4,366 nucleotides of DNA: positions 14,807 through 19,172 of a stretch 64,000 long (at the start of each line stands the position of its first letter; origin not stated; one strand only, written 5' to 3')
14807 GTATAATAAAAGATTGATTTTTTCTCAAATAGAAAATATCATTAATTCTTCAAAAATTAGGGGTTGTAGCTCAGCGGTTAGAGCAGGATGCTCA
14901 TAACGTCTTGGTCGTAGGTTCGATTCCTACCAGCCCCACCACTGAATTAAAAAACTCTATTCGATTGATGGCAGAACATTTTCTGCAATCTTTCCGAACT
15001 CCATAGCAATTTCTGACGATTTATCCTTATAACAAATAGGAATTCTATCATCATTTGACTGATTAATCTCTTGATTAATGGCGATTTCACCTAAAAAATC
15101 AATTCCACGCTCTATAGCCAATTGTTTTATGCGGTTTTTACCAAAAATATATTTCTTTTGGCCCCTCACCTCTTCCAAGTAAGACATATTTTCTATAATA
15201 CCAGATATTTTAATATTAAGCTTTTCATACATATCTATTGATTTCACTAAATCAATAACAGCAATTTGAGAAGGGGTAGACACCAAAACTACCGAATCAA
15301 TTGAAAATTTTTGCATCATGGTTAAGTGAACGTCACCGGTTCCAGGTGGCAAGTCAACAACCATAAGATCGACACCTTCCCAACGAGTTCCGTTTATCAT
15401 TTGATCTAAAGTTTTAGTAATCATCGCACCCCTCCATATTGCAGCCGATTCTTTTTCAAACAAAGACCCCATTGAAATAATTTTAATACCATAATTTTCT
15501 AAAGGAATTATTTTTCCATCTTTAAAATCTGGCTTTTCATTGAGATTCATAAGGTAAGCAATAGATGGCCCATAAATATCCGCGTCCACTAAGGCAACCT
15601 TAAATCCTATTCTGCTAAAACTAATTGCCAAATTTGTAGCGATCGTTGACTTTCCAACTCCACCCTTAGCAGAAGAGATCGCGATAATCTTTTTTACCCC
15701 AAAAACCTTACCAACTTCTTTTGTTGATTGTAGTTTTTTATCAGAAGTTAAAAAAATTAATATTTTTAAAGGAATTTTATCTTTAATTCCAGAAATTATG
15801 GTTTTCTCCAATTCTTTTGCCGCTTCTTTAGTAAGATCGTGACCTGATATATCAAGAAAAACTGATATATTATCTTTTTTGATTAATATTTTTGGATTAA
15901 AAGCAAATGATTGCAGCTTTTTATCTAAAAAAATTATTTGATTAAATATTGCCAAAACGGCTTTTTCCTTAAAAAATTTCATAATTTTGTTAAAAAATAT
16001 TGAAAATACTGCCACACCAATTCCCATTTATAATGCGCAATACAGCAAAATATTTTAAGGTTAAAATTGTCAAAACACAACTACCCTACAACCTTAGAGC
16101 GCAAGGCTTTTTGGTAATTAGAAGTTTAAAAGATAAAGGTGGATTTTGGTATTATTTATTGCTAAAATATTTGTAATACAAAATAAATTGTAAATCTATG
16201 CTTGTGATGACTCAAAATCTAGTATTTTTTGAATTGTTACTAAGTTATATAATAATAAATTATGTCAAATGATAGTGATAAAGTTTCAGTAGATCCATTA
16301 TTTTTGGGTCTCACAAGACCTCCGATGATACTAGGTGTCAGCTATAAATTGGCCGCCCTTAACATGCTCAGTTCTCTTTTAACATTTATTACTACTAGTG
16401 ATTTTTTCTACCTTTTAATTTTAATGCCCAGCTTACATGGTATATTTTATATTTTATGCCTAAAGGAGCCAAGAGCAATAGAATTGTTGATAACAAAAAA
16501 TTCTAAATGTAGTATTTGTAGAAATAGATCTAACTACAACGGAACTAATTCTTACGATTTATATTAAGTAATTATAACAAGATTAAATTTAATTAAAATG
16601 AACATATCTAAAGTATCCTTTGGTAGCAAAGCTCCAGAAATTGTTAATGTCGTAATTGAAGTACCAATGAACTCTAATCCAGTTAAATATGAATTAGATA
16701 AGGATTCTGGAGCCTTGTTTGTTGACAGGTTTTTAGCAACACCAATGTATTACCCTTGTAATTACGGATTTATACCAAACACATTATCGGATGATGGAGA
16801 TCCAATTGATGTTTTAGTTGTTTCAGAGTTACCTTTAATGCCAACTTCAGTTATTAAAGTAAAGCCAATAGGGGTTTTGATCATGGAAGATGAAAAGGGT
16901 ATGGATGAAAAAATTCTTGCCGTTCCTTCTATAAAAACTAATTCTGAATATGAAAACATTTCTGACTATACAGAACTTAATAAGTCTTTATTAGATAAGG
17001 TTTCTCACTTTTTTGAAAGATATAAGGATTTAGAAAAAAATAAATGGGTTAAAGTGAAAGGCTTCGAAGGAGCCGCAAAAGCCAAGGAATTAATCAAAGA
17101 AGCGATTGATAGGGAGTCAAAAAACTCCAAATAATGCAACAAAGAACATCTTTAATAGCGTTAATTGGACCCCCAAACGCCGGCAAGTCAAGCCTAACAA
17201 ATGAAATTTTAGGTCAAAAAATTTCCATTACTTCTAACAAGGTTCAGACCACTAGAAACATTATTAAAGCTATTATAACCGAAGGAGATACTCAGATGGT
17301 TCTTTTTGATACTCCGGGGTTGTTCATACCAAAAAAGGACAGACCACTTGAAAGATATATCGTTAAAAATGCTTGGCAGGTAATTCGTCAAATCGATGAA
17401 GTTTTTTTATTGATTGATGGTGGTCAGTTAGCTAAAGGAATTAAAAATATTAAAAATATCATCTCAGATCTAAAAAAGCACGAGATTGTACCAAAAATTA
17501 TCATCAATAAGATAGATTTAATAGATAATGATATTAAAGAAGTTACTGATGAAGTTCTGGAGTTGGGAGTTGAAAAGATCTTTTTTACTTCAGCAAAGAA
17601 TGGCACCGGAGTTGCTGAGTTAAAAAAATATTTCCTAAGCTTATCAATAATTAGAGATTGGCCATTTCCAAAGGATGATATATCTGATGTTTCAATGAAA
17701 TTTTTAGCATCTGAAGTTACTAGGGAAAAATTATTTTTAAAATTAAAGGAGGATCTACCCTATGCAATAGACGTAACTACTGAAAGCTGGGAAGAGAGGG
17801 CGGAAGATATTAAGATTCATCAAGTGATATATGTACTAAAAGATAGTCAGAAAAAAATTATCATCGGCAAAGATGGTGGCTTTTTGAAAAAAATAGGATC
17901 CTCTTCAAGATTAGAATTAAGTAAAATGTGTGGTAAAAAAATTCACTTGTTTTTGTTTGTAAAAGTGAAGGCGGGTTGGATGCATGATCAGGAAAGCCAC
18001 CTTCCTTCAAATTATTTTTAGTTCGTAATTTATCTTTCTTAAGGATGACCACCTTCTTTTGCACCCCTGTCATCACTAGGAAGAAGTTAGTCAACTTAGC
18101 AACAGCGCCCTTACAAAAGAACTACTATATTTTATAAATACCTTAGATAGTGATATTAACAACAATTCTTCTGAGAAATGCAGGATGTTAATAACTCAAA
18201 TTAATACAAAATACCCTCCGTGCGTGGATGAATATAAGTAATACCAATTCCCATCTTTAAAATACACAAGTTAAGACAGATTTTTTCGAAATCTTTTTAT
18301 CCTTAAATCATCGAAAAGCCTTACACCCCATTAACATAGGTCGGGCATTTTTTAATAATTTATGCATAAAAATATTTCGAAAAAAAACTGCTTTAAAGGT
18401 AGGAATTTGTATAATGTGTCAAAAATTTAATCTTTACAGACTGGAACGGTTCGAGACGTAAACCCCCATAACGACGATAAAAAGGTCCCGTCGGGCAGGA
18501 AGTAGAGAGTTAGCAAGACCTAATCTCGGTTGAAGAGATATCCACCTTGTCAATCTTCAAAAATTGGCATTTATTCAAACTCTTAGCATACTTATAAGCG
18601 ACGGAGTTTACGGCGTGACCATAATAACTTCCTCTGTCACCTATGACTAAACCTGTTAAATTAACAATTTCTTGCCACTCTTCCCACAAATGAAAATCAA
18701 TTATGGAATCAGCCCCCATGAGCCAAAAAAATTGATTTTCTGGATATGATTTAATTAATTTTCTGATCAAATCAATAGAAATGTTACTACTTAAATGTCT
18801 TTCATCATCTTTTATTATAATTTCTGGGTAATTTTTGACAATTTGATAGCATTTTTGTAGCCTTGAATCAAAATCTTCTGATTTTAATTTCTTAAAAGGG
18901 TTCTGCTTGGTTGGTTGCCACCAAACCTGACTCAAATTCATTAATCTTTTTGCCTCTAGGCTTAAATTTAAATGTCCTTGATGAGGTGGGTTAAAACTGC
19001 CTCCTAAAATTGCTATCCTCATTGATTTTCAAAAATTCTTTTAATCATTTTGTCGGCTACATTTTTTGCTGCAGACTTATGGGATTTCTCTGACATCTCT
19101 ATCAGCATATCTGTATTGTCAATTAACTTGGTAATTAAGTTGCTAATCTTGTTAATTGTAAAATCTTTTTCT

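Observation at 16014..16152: Dispersed 140-175 bp palindromic, TIR-bounded repeat family (MITE/RPE-like), at least five copies in 64 kb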

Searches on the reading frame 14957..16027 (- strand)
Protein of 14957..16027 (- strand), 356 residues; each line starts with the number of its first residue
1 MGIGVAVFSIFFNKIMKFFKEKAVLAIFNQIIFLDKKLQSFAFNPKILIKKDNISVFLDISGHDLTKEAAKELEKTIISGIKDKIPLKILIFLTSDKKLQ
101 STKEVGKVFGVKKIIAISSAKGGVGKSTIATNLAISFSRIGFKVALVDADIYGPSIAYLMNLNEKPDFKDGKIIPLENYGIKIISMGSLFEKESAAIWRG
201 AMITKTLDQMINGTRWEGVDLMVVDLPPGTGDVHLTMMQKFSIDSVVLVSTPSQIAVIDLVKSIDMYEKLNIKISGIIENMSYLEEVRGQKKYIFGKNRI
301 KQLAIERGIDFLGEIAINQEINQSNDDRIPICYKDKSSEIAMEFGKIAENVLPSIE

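Call 19: search_protein_families(library=ncbifam, proteins=[window:14957-16027:-], max_evalue=0.00001)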
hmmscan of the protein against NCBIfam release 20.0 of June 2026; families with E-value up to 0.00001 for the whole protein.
window:14957-16027:- (356 aa): 11 families
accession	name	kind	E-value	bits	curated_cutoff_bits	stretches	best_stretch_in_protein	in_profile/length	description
NF041136.1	MrpORP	equivalog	2.2e-68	231.2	450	1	111-352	4-249/365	iron-sulfur cluster carrier protein MrpORP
NF008669.0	PRK11670.1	equivalog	3.2e-65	220.4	348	1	98-351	93-349/369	iron-sulfur cluster carrier protein ApbC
TIGR01969.1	minD_arch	subfamily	8.1e-19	67.8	201.75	1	114-351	2-230/251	cell division ATPase MinD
TIGR01968.1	minD_bact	equivalog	2.2e-14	53.5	212.9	1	113-156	2-45/261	septum site-determining protein MinD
TIGR01007.1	eps_fam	subfamily_domain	1.3e-13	51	108.05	1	113-165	18-70/204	polysaccharide biosynthesis tyrosine autokinase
NF041546.1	ParA_partition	equivalog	5e-12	45.8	180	1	114-151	1-38/203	ParA family partition ATPase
NF047398.1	AAA_KGGVGR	domain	2.3e-11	44.4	90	1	113-165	3-55/190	KGGVGR-motif variant AAA ATPase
TIGR03029.1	EpsG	equivalog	2e-09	37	313.8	1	112-168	103-159/274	chain length determinant protein tyrosine kinase EpsG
TIGR03371.1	cellulose_yhjQ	equivalog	4.2e-09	36.2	157.85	1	113-151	2-40/246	cellulose biosynthesis protein BcsQ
TIGR03815.1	CpaE_hom_Actino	equivalog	1.1e-08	34.7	154.45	1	114-166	113-165/340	septum site-determining protein Ssd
TIGR03018.1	pepcterm_TyrKin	hypoth_equivalog_domain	5.4e-08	32.4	230.65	1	107-168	30-92/207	XrtA-associated tyrosine autokinase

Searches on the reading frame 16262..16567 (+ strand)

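Call 19: search_protein_families(library=ncbifam, proteins=[window:16262-16567:+], max_evalue=0.00001)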
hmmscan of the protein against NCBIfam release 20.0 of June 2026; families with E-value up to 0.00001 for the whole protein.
window:16262-16567:+ (101 aa): 2 families
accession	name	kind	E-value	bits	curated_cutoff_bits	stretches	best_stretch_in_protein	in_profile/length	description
NF010474.0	PRK13899.1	equivalog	3e-34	117.5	74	1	7-100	4-96/97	type IV secretion system protein VirB3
NF010428.0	PRK13854.1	equivalog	5.5e-06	26.3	90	1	6-60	3-57/108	type IV secretion system protein VirB3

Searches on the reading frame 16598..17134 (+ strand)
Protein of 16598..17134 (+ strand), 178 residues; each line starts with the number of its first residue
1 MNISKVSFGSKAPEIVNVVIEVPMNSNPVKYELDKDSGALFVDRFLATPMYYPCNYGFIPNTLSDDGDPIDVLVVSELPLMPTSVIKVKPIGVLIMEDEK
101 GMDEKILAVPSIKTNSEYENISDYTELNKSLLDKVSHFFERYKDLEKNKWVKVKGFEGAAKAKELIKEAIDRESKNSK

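Call 29: search_solved_structures(query=window:16598-17134:+, max_evalue=1e-30)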
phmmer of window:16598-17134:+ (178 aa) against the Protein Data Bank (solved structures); distinct sequences matched with E-value up to 1e-30: 36.
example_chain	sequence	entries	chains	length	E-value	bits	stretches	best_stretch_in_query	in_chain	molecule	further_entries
3ld3_A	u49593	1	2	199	1.3e-64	220.1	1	1-174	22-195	Inorganic pyrophosphatase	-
3d53_A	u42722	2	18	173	6.5e-64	217.8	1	13-172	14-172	Inorganic pyrophosphatase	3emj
3sw5_A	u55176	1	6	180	8e-64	217.5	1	1-173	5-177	Inorganic pyrophosphatase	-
3fq3_A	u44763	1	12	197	6.6e-63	214.5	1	1-173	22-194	Inorganic pyrophosphatase:Bacterial/Archaeal inorganic pyrophosphatase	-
4xel_A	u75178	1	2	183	1.3e-60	207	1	1-170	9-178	Inorganic pyrophosphatase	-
4um4_A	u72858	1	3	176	3e-60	205.9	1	2-172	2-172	INORGANIC PYROPHOSPHATASE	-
1faj_A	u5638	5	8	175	5.4e-60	205.1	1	5-172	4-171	SOLUBLE INORGANIC PYROPHOSPHATASE | INORGANIC PYROPHOSPHATASE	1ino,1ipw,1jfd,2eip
1i40_A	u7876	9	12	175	2.7e-59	202.8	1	5-172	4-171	INORGANIC PYROPHOSPHATASE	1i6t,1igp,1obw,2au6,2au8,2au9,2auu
1mjz_A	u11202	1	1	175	2.7e-59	202.8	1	5-172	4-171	INORGANIC PYROPHOSPHATASE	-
1mjx_A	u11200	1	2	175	2.7e-59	202.8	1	5-172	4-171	INORGANIC PYROPHOSPHATASE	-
1mjw_A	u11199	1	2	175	2.7e-59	202.8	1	5-172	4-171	INORGANIC PYROPHOSPHATASE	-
6k21_A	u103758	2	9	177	9.1e-59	201.1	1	3-171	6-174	Inorganic pyrophosphatase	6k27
2au7_A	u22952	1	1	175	9.9e-59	200.9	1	5-172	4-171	Inorganic pyrophosphatase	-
1mjy_A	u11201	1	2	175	1.3e-58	200.5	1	5-172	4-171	INORGANIC PYROPHOSPHATASE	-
6ki8_A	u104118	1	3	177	2.2e-58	199.8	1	3-171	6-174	Inorganic pyrophosphatase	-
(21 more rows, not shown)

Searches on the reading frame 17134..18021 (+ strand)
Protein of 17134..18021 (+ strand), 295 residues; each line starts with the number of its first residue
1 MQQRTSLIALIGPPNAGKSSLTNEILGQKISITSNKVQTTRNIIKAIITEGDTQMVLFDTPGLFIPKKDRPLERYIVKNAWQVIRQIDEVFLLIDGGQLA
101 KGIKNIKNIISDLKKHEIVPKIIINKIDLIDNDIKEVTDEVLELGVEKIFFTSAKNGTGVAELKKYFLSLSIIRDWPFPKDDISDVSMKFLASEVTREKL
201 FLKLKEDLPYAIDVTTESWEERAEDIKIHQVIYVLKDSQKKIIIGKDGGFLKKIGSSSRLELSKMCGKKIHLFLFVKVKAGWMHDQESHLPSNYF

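Call 19: search_protein_families(library=ncbifam, proteins=[window:17134-18021:+], max_evalue=0.00001)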
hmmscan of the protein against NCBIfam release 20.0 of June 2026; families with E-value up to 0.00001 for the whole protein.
window:17134-18021:+ (295 aa): 20 families
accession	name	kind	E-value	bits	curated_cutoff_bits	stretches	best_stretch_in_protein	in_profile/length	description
NF000908.1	PRK00089.1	equivalog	8e-87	291.2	237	1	4-287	2-284/291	GTPase Era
TIGR00436.1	era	equivalog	8.4e-58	195.8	116.25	1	8-277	3-270/270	GTPase Era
TIGR03594.1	GTPase_EngA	equivalog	1e-25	90.7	306.7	1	7-166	177-341/432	ribosome biogenesis GTPase Der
TIGR00231.1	small_GTP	domain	5.8e-24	84.7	42.5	1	7-166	5-161/164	GTP-binding protein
NF003661.0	PRK05291.1-3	equivalog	1.2e-18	67.8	380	1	8-165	219-364/448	tRNA uridine-5-carboxymethylaminomethyl(34) synthesis GTPase MnmE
TIGR03918.1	GTP_HydF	equivalog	2.5e-17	62.8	325.55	1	6-168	8-164/392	[FeFe] hydrogenase H-cluster maturation GTPase HydF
TIGR00450.1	mnmE_trmE_thdF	equivalog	1.6e-15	57.2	252.6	1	7-165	211-361/446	tRNA uridine-5-carboxymethylaminomethyl(34) synthesis GTPase MnmE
NF007071.0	PRK09518.1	equivalog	2.7e-13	49.4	953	1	4-165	270-425/706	bifunctional cytidylate kinase/GTPase Der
TIGR03596.1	GTPase_YlqF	equivalog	2.2e-12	47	208.2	1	2-69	115-179/276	ribosome biogenesis GTPase YlqF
NF002828.0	PRK03003.1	equivalog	2.9e-12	45.9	631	1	4-165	39-194/477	ribosome biogenesis GTPase Der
TIGR03156.1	GTP_HflX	equivalog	7.4e-12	44.8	216.75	1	3-166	187-346/351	GTPase HflX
TIGR03598.1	GTPase_YsxC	equivalog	6.1e-11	42.3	124.45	1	4-166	17-184/186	ribosome biogenesis GTP-binding protein YihA/YsxC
TIGR02729.1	Obg_CgtA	equivalog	7.2e-10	38.4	280.25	1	8-168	160-325/329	Obg family GTPase CgtA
NF008956.1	PRK12299.1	equivalog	6.9e-09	35.1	300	1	8-167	161-321/327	GTPase ObgE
NF008280.0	PRK11058.1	equivalog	7.9e-09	34.8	441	1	7-164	199-354/426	ribosome rescue GTPase HflX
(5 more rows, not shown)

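Call 20: find_encoding_contigs(protein=window:17134-18021:+, flank=3000, max_places=4)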
Protein window:17134-18021:+ (295 aa): 23 contigs read that carry it; 4 places shown.
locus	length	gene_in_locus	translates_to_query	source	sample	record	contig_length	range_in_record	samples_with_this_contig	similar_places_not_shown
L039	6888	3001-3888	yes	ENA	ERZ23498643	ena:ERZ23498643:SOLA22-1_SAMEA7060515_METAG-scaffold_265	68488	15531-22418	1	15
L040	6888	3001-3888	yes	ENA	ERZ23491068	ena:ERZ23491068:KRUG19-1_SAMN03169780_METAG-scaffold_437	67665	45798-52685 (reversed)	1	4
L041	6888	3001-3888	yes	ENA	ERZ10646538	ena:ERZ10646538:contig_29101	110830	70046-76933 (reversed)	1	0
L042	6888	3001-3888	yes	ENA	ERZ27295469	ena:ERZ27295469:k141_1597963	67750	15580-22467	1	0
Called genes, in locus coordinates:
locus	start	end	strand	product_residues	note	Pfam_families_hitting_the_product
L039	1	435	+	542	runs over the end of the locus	PF06418:CTP_synth_N, PF00117:GATase, PF07722:Peptidase_C26 (weak)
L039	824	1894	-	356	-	PF02374:ArsA_ATPase (faint), PF10609:ParA, PF13614:AAA_31, PF00142:Fer4_NifH (faint), PF01656:CbiA, PF09140:MipZ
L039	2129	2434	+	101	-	PF05101:VirB3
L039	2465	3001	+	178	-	PF00719:Pyrophosphatase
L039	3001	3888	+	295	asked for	PF00009:GTP_EFTU (weak), PF00350:Dynamin_N (faint), PF01926:MMR_HSR1, PF02421:FeoB_N, PF04548:AIG1 (weak), PF10662:PduV-EutP (weak), PF03193:RsgA_GTPase (weak), PF07650:KH_2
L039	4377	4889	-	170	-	PF01467:CTP_transf_like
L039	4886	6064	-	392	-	PF03033:Glyco_transf_28, PF04101:Glyco_tran_28_C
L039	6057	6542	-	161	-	PF01029:NusB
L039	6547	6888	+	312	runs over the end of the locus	PF02511:Thy1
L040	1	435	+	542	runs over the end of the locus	PF06418:CTP_synth_N, PF00117:GATase, PF07722:Peptidase_C26 (weak)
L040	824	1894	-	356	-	PF02374:ArsA_ATPase (faint), PF10609:ParA, PF13614:AAA_31, PF00142:Fer4_NifH (faint), PF01656:CbiA, PF09140:MipZ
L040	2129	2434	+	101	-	PF05101:VirB3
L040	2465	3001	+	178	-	PF00719:Pyrophosphatase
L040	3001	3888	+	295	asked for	PF00009:GTP_EFTU (weak), PF00350:Dynamin_N (faint), PF01926:MMR_HSR1, PF02421:FeoB_N, PF04548:AIG1 (weak), PF10662:PduV-EutP (weak), PF03193:RsgA_GTPase (weak), PF07650:KH_2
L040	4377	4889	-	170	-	PF01467:CTP_transf_like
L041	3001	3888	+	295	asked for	PF00009:GTP_EFTU (weak), PF00350:Dynamin_N (faint), PF01926:MMR_HSR1, PF02421:FeoB_N, PF04548:AIG1 (weak), PF10662:PduV-EutP (weak), PF03193:RsgA_GTPase (weak), PF07650:KH_2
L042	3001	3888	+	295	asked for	PF00009:GTP_EFTU (weak), PF00350:Dynamin_N (faint), PF01926:MMR_HSR1, PF02421:FeoB_N, PF04548:AIG1 (weak), PF10662:PduV-EutP (weak), PF03193:RsgA_GTPase (weak), PF07650:KH_2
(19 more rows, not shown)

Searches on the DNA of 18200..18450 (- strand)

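Call 65: search_rna_families(source=window, start=18200, end=18450, threshold=evalue, max_evalue=1)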
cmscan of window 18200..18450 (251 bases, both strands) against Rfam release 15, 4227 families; matches with E-value up to 1: 4.
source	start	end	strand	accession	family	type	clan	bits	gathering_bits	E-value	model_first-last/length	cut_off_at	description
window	18284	18382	+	RF03187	MIR1512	Gene; miRNA;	-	20.9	79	0.082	1-94/94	no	MIR1512 microRNA precursor family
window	18283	18381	-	RF04127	MIR8007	Gene; miRNA;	-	20.2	195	0.076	1-226/226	no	MIR8007 microRNA precursor family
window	18275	18408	+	RF01465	rli31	Gene; sRNA;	-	20.1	80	0.68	1-115/115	no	Listeria sRNA rli31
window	18306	18350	-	RF02939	COG2908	Cis-reg;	-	13.6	58.7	0.78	1-45/45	no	COG2908 RNA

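Call 66: search_dna_similar(query=window:18235-18418:-, collection=phages, mode=distant, max_evalue=0.001)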
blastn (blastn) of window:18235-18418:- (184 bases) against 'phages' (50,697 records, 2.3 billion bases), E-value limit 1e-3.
No match.

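Call 67: search_dna_similar(query=window:18235-18418:-, collection=plasmids, mode=distant, max_evalue=0.001)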
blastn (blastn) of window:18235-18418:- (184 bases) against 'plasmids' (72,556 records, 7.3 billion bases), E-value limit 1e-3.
No match.

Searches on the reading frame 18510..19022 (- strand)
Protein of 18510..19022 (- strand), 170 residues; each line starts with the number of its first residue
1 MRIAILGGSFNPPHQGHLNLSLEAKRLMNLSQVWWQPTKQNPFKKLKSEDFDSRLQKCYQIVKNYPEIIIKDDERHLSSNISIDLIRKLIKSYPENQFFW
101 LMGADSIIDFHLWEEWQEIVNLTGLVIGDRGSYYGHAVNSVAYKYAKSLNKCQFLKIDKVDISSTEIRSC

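Call 19: search_protein_families(library=ncbifam, proteins=[window:18510-19022:-], max_evalue=0.00001)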
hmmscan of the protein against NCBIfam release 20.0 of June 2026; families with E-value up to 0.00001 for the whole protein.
window:18510-19022:- (170 aa): 11 families
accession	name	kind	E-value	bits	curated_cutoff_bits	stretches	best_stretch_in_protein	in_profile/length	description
NF000843.0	PRK00071.2-2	equivalog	7e-39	133.5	240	1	1-146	12-157/212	nicotinate-nucleotide adenylyltransferase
TIGR00482.1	TIGR00482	equivalog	3.9e-34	118.4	112.45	1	5-169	1-168/194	nicotinate (nicotinamide) nucleotide adenylyltransferase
NF005519.0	PRK07152.1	equivalog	8.7e-30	103.8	315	1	1-169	1-163/361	nicotinate-nucleotide adenylyltransferase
NF000845.0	PRK00071.2-4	equivalog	1.2e-29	103.2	210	1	2-137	9-144/197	nicotinate-nucleotide adenylyltransferase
NF000846.0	PRK00071.2-5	equivalog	1.3e-28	99.9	329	1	1-150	19-165/210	nicotinate-nucleotide adenylyltransferase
NF000840.1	PRK00071.1-3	equivalog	2e-25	89.5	150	1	2-169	7-172/201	nicotinate-nucleotide adenylyltransferase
NF000841.0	PRK00071.1-4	equivalog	2.4e-21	76.4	197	1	2-169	8-166/194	nicotinate-nucleotide adenylyltransferase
NF000839.0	PRK00071.1-1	equivalog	2.7e-19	69.9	187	1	4-136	9-143/219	nicotinate-nucleotide adenylyltransferase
NF005410.0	PRK06973.1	equivalog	7.2e-15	54.9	214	1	2-144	23-171/243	nicotinate-nucleotide adenylyltransferase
NF000842.0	PRK00071.2-1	equivalog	3.1e-14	53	167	1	1-169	2-163/191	nicotinate-nucleotide adenylyltransferase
NF006479.0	PRK08887.1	equivalog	4.1e-09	36.5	164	1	1-121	2-124/174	nicotinate-nicotinamide nucleotide adenylyltransferase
